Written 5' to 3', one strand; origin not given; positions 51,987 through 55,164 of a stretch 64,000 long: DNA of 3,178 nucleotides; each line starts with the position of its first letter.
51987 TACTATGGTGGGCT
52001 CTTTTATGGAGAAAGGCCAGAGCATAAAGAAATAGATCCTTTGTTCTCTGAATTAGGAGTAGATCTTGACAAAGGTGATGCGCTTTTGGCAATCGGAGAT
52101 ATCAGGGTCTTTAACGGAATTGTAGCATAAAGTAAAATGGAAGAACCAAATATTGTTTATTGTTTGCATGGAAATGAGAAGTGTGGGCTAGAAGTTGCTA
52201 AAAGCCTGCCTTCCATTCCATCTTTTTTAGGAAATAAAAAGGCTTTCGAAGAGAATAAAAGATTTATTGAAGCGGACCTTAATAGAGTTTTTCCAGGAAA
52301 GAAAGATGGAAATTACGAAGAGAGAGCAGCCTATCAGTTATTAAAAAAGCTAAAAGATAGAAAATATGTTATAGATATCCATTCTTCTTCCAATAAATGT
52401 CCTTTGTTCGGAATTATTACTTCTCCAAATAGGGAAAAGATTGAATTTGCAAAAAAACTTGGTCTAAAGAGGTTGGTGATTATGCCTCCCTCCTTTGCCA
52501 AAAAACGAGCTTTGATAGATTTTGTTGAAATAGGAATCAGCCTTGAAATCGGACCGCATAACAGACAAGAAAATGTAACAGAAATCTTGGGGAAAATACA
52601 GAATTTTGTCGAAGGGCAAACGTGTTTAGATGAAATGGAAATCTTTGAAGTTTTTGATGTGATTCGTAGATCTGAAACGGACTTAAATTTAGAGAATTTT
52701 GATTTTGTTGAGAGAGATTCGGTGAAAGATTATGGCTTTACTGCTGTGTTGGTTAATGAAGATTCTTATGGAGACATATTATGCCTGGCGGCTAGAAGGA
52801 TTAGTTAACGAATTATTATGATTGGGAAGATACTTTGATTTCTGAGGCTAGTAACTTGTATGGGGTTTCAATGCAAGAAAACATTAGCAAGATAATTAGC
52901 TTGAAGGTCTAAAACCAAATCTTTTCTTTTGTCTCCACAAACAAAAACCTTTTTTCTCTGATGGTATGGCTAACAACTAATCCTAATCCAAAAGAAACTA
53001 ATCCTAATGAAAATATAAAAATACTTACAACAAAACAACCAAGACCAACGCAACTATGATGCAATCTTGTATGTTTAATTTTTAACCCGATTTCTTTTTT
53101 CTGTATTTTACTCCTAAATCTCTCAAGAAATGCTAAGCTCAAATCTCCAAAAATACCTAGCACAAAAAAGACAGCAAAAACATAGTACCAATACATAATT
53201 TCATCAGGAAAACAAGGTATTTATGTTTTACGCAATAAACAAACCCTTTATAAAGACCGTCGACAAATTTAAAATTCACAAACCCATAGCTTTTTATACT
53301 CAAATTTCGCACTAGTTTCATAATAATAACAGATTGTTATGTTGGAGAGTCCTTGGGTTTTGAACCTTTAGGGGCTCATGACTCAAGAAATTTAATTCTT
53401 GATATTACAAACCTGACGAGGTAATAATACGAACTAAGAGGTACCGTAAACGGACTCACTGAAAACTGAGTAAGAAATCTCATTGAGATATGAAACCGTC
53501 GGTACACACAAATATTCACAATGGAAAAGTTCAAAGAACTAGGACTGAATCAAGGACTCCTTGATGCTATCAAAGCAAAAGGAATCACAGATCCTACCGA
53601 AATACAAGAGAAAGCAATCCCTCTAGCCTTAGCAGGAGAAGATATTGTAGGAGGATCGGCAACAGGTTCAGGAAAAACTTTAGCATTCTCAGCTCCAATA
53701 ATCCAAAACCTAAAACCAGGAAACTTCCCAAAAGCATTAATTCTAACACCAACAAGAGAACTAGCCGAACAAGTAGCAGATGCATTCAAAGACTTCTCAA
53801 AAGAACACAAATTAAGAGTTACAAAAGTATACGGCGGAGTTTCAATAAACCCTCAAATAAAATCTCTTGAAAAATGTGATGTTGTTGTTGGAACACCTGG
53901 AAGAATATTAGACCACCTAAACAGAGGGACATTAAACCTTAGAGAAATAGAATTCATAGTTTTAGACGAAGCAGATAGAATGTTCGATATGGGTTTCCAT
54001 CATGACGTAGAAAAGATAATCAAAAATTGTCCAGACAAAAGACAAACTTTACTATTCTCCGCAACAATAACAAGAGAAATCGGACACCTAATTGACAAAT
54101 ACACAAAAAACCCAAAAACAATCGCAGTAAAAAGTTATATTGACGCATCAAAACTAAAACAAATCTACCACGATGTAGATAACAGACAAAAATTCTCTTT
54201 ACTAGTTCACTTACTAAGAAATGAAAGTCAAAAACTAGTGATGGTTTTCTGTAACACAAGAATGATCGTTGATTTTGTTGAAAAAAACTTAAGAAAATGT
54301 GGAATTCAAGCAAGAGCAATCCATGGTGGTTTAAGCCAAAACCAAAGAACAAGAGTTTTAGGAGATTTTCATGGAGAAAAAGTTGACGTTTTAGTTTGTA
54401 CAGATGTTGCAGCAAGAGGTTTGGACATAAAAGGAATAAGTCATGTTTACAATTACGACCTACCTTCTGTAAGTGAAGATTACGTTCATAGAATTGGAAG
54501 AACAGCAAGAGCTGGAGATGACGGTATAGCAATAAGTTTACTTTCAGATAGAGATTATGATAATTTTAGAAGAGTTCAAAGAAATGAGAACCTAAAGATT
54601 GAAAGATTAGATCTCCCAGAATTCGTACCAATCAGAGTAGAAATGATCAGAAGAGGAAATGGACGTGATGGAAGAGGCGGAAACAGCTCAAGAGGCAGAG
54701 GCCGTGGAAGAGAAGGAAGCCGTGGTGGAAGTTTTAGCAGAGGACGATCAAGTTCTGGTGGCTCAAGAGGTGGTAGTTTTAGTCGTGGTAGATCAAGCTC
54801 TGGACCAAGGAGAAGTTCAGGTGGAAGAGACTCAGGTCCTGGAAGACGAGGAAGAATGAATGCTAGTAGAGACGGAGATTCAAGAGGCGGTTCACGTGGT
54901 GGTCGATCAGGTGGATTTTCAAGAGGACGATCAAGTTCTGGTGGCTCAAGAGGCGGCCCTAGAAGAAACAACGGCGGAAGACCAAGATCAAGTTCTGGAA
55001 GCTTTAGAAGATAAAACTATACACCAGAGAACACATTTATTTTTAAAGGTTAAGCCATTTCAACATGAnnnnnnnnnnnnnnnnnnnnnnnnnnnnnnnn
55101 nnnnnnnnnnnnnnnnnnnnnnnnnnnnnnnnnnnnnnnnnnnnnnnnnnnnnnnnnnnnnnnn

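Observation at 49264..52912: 3.5-kb insertion at the smc stop codon, bracketed by two synonymous-only versions of the smc 3' end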

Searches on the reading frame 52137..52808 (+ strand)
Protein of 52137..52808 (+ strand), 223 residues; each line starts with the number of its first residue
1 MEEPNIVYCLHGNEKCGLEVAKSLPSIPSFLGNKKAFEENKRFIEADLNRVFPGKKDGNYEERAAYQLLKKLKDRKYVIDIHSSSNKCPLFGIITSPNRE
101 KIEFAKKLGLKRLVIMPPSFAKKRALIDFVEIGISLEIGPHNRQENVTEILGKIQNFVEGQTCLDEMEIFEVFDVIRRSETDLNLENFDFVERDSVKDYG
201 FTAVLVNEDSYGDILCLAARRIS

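Call 7: search_protein_families(library=pfam, proteins=[window:52137-52808:+], max_evalue=0.01)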
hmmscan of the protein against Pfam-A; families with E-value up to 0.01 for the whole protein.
window:52137-52808:+ (223 aa): 1 family
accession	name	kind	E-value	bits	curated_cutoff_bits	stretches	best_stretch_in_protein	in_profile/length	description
PF24827.1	AstE_AspA_cat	-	1.5e-14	54.4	25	1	29-143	41-172/192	Succinylglutamate desuccinylase/Aspartoacylase catalytic domain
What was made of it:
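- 52137..52808 (+): Short AstE/AspA-family hydrolase (223 aa), full length, island cargo. It forms a conserved gene pair with the GNAT-like gene. Pfam AstE_AspA_cat at 1.5e-14 (call 7).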

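Call 11: find_encoding_contigs(protein=window:52137-52808:+, flank=10000, max_places=10)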
Protein window:52137-52808:+ (223 aa): 7 contigs read that carry it; 4 places shown.
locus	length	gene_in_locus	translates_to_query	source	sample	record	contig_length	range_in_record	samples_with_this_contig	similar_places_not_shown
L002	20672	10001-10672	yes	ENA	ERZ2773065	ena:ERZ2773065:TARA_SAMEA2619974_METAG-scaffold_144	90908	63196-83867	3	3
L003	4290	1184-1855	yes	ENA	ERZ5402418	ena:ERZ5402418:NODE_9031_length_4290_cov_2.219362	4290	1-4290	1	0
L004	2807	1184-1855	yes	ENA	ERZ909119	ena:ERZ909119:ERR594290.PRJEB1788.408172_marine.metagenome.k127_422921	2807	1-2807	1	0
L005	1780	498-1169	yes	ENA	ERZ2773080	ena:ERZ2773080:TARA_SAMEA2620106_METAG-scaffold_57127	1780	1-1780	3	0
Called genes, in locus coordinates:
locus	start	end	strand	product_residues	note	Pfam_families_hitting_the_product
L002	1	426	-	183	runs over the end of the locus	PF06197:DUF998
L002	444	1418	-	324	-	PF01368:DHH, PF02272:DHHA1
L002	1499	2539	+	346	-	-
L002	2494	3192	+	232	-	PF01351:RNase_HII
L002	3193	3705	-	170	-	-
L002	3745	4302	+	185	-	-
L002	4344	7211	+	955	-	PF02463:SMC_N, PF13175:AAA_15, PF13304:AAA_21 (weak), PF13476:AAA_23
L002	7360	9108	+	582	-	PF00664:ABC_membrane, PF02463:SMC_N (faint), PF00005:ABC_tran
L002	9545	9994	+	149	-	-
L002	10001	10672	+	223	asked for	PF24827:AstE_AspA_cat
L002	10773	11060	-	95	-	-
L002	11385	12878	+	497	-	PF00270:DEAD, PF04851:ResIII, PF00271:Helicase_C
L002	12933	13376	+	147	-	-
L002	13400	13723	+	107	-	-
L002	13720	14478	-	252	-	-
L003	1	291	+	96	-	?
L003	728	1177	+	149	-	-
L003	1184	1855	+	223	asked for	PF24827:AstE_AspA_cat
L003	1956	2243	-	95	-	-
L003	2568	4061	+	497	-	PF00270:DEAD, PF04851:ResIII, PF00271:Helicase_C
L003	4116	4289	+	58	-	?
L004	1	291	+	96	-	?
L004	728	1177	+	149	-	-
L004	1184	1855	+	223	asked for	PF24827:AstE_AspA_cat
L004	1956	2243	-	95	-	-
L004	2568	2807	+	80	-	?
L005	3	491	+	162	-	?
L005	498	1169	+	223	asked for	PF24827:AstE_AspA_cat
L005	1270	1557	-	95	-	-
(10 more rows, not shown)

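Call 35: find_homologous_proteins(query=window:52137-52808:+, max_evalue=0.00001)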
Query window:52137-52808:+ (223 aa): 134 proteins with E <= 0.00001 among 403 candidates; the best 120 are listed.
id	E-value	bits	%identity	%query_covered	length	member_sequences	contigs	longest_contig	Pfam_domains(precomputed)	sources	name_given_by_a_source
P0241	8.3e-144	495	100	100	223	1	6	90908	PF24827.2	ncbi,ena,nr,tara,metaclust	ncbi:hypothetical protein CMI41_04290 [Candidatus Pacearchaeota archaeon]|nr:hypothetical protein [C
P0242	4.2e-77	277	59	100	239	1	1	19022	PF24827.2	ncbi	-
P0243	5.9e-77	276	57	100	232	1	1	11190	PF24827.2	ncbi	-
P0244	1.3e-76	275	59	100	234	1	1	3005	PF24827.2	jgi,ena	-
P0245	3.8e-76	273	57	100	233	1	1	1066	PF24827.2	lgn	-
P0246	6.2e-76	273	59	97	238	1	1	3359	PF24827.2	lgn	-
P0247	3.3e-74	267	56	100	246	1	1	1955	PF24827.2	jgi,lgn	jgi:succinylglutamate desuccinylase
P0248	3.4e-74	267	56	98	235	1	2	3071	PF24827.2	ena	-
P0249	4.4e-74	267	57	100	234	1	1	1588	PF24827.2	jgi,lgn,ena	-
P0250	1.6e-73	265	54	100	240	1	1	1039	PF24827.2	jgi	jgi:succinylglutamate desuccinylase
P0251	1.7e-73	265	55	100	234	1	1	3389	PF24827.2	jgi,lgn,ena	-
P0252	6.9e-73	263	56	97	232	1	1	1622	PF24827.2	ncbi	-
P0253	9.1e-73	262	54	98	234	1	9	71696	PF24827.2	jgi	jgi:succinylglutamate desuccinylase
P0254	1.1e-72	262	56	98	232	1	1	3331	PF24827.2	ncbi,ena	-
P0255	1.2e-72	262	56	98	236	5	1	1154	PF24827.2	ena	-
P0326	6.3e-61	224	49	98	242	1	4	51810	PF24827.2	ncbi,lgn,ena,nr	ncbi:MAG TPA: hypothetical protein ENG87_00065 [Candidatus Pacearchaeota archaeon]|nr:aspartoacylase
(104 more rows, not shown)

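Call 36: find_encoding_contigs(protein=P0242, flank=8000, max_places=3)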
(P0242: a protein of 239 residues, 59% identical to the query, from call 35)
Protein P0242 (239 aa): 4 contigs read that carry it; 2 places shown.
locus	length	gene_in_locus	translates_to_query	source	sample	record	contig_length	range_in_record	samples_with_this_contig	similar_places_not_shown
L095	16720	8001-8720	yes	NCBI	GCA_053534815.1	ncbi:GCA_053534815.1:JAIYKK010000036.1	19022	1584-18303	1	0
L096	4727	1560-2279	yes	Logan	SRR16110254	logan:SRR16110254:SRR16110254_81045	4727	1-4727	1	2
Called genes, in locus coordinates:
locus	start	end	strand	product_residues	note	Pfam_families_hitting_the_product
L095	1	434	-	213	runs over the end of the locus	-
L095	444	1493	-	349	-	PF04055:Radical_SAM, PF13186:SPASM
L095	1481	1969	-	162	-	-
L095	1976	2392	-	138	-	-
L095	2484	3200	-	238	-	PF01209:Ubie_methyltran (faint), PF13489:Methyltransf_23, PF13847:Methyltransf_31, PF08241:Methyltransf_11, PF08242:Methyltransf_12, PF13649:Methyltransf_25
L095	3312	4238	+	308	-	-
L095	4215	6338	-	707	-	-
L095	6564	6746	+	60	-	-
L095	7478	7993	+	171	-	-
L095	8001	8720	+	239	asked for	PF24827:AstE_AspA_cat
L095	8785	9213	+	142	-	-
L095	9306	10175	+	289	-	PF00781:DAGK_cat, PF19279:YegS_C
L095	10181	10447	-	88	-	-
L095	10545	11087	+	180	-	PF13302:Acetyltransf_3, PF13420:Acetyltransf_4, PF00583:Acetyltransf_1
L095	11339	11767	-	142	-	-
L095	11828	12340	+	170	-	-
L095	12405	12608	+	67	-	PF04014:MazE_antitoxin (weak)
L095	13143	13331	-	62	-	-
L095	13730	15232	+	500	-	-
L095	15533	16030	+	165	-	-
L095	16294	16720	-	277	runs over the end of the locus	PF04909:Amidohydro_2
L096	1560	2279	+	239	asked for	PF24827:AstE_AspA_cat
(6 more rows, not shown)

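Call 37: find_encoding_contigs(protein=P0243, flank=8000, max_places=3)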
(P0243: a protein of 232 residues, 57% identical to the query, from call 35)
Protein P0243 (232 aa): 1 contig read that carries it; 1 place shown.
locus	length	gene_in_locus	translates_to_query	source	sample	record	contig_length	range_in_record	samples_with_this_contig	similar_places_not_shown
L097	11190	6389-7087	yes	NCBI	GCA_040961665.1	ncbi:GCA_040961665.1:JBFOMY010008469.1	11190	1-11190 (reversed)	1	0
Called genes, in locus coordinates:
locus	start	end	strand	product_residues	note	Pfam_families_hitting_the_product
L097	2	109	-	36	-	?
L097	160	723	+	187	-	-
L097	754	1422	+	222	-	PF11848:DUF3368 (weak)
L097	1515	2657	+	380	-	PF13412:HTH_24 (faint)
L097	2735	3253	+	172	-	-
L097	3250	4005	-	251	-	PF02673:BacA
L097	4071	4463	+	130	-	-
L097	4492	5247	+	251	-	-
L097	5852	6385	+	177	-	-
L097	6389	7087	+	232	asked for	PF24827:AstE_AspA_cat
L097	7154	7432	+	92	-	PF04010:DUF357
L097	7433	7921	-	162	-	-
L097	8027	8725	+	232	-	PF00696:AA_kinase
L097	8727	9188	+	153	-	PF01876:RNase_P_p30 (faint)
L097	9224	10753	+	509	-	PF01409:tRNA-synt_2d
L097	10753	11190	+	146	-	?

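Call 46: find_related_loci(query=A1, collection=viral_contigs, flank=8000)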
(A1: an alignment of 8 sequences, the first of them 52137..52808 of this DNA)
Query A1 (223 aa) in viral_contigs; peptide patterns used: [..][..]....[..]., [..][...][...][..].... (x = any residue, [..] = any of these).
136 stretches matched a pattern, but none encodes a relative of the query by tblastn (E <= 1e-3).
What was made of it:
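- Tried and rejected: AstE relatives in viral contigs: none (call 46).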

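Call 56: find_encoding_contigs(protein=P0326, flank=6000, max_places=6)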
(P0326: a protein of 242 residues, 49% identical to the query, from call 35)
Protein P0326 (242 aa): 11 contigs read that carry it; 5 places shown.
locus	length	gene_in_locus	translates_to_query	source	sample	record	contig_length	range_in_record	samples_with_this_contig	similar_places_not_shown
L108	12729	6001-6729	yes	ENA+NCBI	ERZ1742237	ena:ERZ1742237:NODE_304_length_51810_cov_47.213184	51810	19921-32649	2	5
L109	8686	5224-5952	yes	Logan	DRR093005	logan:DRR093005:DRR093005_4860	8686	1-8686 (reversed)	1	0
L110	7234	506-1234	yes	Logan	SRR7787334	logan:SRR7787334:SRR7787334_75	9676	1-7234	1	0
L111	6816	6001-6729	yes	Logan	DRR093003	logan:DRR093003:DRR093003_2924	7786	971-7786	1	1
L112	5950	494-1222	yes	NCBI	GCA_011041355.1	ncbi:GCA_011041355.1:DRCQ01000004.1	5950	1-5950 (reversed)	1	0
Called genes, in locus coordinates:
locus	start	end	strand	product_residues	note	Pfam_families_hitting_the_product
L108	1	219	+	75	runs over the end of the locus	-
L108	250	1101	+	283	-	-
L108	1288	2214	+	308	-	PF02568:ThiI, PF03054:tRNA_Me_trans (weak), PF18297:NFACT-R_2 (weak)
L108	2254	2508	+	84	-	-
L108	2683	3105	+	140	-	-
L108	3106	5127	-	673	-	PF01835:MG2 (faint)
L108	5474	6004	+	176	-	-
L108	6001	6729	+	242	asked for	PF24827:AstE_AspA_cat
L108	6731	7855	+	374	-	PF00579:tRNA-synt_1b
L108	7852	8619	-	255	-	-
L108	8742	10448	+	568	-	PF08915:tRNA-Thr_ED, PF00587:tRNA-synt_2b, PF03129:HGTP_anticodon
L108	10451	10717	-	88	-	-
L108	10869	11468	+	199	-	-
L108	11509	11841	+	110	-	-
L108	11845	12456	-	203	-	PF01209:Ubie_methyltran, PF13489:Methyltransf_23, PF13649:Methyltransf_25, PF13847:Methyltransf_31, PF08241:Methyltransf_11, PF08242:Methyltransf_12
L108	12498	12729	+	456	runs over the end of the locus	PF04055:Radical_SAM, PF16199:Radical_SAM_C, PF13673:Acetyltransf_10 (faint)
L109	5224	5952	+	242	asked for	PF24827:AstE_AspA_cat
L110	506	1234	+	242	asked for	PF24827:AstE_AspA_cat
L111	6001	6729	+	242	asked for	PF24827:AstE_AspA_cat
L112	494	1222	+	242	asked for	PF24827:AstE_AspA_cat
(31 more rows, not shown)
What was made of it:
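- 52137..52808 (+): The pair is conserved in L095, L097 and L108 (calls 36, 37, 56).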

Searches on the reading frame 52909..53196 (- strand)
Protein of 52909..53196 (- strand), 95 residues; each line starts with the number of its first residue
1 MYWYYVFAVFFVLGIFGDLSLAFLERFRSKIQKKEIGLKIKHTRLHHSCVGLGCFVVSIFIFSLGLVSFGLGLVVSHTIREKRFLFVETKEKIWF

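Call 7: search_protein_families(library=pfam, proteins=[window:52909-53196:-], max_evalue=0.01)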
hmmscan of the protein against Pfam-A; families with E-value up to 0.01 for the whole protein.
window:52909-53196:- (95 aa): 0 families

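Call 103: search_protein_families(library=pfam, proteins=[window:52909-53196:-], max_evalue=0.1)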
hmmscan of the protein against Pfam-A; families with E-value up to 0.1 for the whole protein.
window:52909-53196:- (95 aa): 0 families
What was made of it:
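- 52909..53196 (-): Convergent 95-aa ORF that overlaps the orphan's stop by 4 nt. Relatives also have a small convergent ORF right after smc. No Pfam match (calls 7, 103).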

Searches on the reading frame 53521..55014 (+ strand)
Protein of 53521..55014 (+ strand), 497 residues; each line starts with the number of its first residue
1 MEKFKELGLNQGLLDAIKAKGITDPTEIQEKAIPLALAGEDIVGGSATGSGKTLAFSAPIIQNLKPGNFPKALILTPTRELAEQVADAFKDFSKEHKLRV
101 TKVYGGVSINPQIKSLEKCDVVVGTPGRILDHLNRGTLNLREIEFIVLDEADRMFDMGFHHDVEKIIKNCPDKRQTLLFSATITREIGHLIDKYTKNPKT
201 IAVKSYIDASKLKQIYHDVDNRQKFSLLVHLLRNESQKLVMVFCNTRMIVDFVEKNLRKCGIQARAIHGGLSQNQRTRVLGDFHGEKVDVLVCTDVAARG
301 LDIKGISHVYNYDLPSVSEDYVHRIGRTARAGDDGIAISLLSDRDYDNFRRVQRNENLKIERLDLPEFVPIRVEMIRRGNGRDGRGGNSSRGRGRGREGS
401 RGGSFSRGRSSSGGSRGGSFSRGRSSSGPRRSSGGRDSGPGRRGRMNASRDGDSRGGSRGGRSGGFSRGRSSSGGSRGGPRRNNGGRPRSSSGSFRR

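Call 7: search_protein_families(library=pfam, proteins=[window:53521-55014:+], max_evalue=0.01)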
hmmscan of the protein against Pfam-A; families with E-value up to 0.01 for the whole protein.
window:53521-55014:+ (497 aa): 5 families
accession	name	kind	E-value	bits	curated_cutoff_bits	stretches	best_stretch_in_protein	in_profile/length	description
PF00270.35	DEAD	-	5.9e-54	182.7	26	1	26-187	1-164/167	DEAD/DEAH box helicase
PF00271.37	Helicase_C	-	4.9e-34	117.3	23.5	1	223-332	1-110/110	Helicase conserved C-terminal domain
PF04851.21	ResIII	-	3.2e-15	56.9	22.5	1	46-185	30-164/164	Type III restriction enzyme, res subunit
PF14617.12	CMS1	-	2.9e-05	24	35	1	56-150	111-207/250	U3-containing 90S pre-ribosomal complex subunit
PF18766.7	SWI2_SNF2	-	0.0036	17.4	26.7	1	48-170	27-146/221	SWI2/SNF2 ATPase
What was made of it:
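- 53521..55014 (+): DEAD-box helicase, the conserved right neighbour of smc at empty sites. Pfam (call 7).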
